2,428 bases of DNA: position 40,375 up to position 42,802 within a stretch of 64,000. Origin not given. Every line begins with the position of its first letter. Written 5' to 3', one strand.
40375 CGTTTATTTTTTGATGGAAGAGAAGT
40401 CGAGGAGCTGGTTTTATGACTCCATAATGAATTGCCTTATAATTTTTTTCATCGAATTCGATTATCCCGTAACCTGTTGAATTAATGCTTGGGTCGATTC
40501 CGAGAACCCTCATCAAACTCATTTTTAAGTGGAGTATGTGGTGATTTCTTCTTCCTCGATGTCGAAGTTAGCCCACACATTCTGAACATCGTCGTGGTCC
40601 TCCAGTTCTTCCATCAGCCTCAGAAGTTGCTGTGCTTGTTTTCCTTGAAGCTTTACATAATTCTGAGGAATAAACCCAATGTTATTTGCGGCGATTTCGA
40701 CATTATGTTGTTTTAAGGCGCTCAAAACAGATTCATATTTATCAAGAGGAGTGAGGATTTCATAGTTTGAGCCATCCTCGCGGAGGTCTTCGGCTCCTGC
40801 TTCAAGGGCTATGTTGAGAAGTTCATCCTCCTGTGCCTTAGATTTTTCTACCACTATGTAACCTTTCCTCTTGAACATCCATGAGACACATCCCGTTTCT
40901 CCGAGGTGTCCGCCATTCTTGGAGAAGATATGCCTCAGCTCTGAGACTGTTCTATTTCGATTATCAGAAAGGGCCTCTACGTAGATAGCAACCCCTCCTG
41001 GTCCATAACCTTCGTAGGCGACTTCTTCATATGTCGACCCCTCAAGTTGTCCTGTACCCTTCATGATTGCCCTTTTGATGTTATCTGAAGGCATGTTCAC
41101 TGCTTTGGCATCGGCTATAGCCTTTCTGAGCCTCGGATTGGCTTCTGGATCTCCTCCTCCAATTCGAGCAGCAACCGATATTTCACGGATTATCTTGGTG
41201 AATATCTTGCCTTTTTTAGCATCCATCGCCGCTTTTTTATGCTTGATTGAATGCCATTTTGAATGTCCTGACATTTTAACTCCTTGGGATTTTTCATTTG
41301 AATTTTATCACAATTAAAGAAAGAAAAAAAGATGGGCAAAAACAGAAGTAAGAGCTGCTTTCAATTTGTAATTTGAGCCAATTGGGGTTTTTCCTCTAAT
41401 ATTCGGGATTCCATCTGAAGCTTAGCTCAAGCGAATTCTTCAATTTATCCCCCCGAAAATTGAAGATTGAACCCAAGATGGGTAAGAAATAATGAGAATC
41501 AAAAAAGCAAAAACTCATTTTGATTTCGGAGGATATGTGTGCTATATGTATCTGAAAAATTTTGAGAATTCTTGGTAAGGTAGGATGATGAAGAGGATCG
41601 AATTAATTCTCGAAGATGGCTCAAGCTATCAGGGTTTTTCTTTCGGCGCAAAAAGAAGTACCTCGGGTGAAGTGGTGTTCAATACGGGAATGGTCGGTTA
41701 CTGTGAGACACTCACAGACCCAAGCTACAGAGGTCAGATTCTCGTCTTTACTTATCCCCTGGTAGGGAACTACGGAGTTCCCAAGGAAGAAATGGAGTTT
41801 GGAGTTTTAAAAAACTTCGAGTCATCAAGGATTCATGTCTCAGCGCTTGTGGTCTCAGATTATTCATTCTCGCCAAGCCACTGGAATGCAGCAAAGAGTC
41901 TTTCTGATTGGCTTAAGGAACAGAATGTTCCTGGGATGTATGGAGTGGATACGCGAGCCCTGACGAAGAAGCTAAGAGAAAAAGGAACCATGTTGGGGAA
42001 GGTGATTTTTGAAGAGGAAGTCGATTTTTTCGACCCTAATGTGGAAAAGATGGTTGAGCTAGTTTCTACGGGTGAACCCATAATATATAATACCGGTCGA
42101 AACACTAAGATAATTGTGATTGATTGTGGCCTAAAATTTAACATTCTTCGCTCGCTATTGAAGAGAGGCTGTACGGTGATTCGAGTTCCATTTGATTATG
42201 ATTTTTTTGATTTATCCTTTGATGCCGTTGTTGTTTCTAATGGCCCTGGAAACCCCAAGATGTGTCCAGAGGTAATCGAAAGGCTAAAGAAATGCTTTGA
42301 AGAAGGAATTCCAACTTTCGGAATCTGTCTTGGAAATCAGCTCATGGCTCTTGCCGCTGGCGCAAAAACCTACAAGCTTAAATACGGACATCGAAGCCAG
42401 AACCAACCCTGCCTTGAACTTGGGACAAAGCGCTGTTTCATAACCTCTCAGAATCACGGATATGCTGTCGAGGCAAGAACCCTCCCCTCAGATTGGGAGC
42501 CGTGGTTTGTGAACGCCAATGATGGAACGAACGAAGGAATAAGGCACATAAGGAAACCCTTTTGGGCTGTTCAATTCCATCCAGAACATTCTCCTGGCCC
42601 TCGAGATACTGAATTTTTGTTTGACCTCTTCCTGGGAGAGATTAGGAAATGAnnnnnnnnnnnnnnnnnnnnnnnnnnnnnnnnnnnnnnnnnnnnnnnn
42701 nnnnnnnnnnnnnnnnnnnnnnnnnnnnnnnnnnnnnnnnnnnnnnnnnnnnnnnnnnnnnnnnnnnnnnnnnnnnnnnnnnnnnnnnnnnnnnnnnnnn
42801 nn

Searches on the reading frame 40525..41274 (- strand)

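Call 44: search_protein_families(library=pfam, proteins=[window:40525-41274:-], max_evalue=0.00001)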
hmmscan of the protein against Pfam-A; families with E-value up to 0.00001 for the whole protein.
window:40525-41274:- (249 aa): 2 families
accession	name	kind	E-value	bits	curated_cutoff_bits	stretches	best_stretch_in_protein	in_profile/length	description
PF01709.26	Transcrip_reg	-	1.2e-61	207.5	27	1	82-237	1-160/160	TACO1/YebC second and third domain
PF20772.2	TACO1_YebC_N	-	6.9e-33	113.4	36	1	5-76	1-73/73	TACO1/YebC protein N-terminal domain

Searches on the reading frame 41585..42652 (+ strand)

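Call 44: search_protein_families(library=pfam, proteins=[window:41585-42652:+], max_evalue=0.00001)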
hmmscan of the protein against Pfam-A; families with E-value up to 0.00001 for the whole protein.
window:41585-42652:+ (355 aa): 3 families
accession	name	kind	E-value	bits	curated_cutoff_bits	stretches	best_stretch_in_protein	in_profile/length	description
PF00117.34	GATase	-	9.2e-54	182.4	22.8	1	178-350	2-188/190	Glutamine amidotransferase class-I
PF00988.28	CPSase_sm_chain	-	1.1e-52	177.6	27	1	7-139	1-125/126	Carbamoyl-phosphate synthase small chain, CPSase domain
PF07722.19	Peptidase_C26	-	4.3e-08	33.6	20.5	0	234-264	98-128/219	Peptidase C26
